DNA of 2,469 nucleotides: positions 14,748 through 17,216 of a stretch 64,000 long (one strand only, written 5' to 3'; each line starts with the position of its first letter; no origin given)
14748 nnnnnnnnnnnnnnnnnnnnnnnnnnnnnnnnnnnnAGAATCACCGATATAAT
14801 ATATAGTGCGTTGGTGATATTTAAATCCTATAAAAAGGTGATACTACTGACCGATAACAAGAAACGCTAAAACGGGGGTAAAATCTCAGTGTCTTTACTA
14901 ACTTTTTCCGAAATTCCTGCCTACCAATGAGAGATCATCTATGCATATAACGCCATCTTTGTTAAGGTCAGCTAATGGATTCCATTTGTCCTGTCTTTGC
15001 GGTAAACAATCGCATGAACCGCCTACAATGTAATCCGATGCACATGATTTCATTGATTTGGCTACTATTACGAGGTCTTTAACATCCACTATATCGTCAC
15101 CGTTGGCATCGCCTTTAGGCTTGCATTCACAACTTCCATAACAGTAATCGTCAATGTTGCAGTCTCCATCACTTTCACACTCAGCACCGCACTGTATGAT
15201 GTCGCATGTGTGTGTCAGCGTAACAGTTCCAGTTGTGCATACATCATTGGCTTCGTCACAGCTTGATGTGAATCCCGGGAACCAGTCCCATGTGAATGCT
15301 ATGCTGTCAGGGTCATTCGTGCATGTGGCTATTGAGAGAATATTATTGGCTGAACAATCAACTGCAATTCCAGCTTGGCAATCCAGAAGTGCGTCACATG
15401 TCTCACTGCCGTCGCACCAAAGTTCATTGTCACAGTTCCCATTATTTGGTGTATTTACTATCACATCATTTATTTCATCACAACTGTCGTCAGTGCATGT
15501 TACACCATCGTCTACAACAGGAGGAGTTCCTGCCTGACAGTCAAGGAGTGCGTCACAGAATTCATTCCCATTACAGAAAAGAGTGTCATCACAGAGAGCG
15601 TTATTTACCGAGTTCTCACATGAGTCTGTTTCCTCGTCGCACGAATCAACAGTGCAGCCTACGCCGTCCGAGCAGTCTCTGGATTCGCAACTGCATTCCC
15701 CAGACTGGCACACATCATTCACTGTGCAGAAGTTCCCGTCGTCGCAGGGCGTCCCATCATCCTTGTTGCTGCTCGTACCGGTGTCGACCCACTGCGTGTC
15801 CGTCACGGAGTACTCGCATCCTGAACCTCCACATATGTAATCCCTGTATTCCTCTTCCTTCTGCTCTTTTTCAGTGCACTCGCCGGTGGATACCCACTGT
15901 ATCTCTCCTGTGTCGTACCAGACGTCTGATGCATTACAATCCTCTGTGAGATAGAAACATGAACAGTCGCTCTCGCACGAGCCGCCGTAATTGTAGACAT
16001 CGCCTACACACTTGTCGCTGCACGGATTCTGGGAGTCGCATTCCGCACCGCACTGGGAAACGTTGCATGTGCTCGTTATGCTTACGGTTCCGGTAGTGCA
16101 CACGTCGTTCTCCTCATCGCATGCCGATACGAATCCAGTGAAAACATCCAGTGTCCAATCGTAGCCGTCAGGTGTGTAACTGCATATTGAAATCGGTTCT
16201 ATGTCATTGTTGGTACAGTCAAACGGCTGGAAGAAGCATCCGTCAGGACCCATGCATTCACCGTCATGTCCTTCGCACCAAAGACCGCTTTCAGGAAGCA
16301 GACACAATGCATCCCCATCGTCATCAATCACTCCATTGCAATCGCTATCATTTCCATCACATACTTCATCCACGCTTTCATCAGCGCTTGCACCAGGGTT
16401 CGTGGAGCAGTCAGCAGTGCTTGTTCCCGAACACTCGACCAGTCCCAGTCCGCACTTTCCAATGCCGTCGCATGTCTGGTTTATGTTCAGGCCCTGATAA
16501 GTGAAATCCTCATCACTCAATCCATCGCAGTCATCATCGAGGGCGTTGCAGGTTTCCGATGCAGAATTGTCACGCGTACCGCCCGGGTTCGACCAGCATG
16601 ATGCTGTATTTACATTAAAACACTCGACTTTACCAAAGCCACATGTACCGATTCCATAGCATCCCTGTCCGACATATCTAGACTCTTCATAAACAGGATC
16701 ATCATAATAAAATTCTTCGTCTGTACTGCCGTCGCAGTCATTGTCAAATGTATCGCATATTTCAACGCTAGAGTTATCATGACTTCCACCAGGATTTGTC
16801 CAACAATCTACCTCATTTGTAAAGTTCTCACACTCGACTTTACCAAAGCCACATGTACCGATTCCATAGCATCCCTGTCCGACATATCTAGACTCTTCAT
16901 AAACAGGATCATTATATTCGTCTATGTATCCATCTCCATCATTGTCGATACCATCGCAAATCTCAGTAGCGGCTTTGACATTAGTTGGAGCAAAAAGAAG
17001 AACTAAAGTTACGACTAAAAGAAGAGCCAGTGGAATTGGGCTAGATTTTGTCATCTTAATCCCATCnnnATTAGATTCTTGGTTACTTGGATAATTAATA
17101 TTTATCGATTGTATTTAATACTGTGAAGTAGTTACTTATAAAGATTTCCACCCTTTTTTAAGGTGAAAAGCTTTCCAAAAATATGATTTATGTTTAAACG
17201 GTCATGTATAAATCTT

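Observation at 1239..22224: Two paralogous giant N-glycosylated type-I surface proteins share a distinctive C-terminal module architecture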

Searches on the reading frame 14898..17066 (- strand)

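Call 10: search_protein_families(library=pfam, proteins=[window:14898-17066:-], max_evalue=0.01)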
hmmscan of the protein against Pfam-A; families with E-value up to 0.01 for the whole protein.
window:14898-17066:- (722 aa): 1 family
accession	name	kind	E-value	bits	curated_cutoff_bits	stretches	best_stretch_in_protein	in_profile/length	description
PF11617.13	Cu-binding_MopE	-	3e-05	24.6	27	2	32-50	12-30/30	Putative metal-binding motif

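Call 74: search_protein_families(library=ncbifam, proteins=[window:14898-17066:-], max_evalue=0.01)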
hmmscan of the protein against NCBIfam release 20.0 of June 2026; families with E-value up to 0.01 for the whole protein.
window:14898-17066:- (722 aa): 0 families
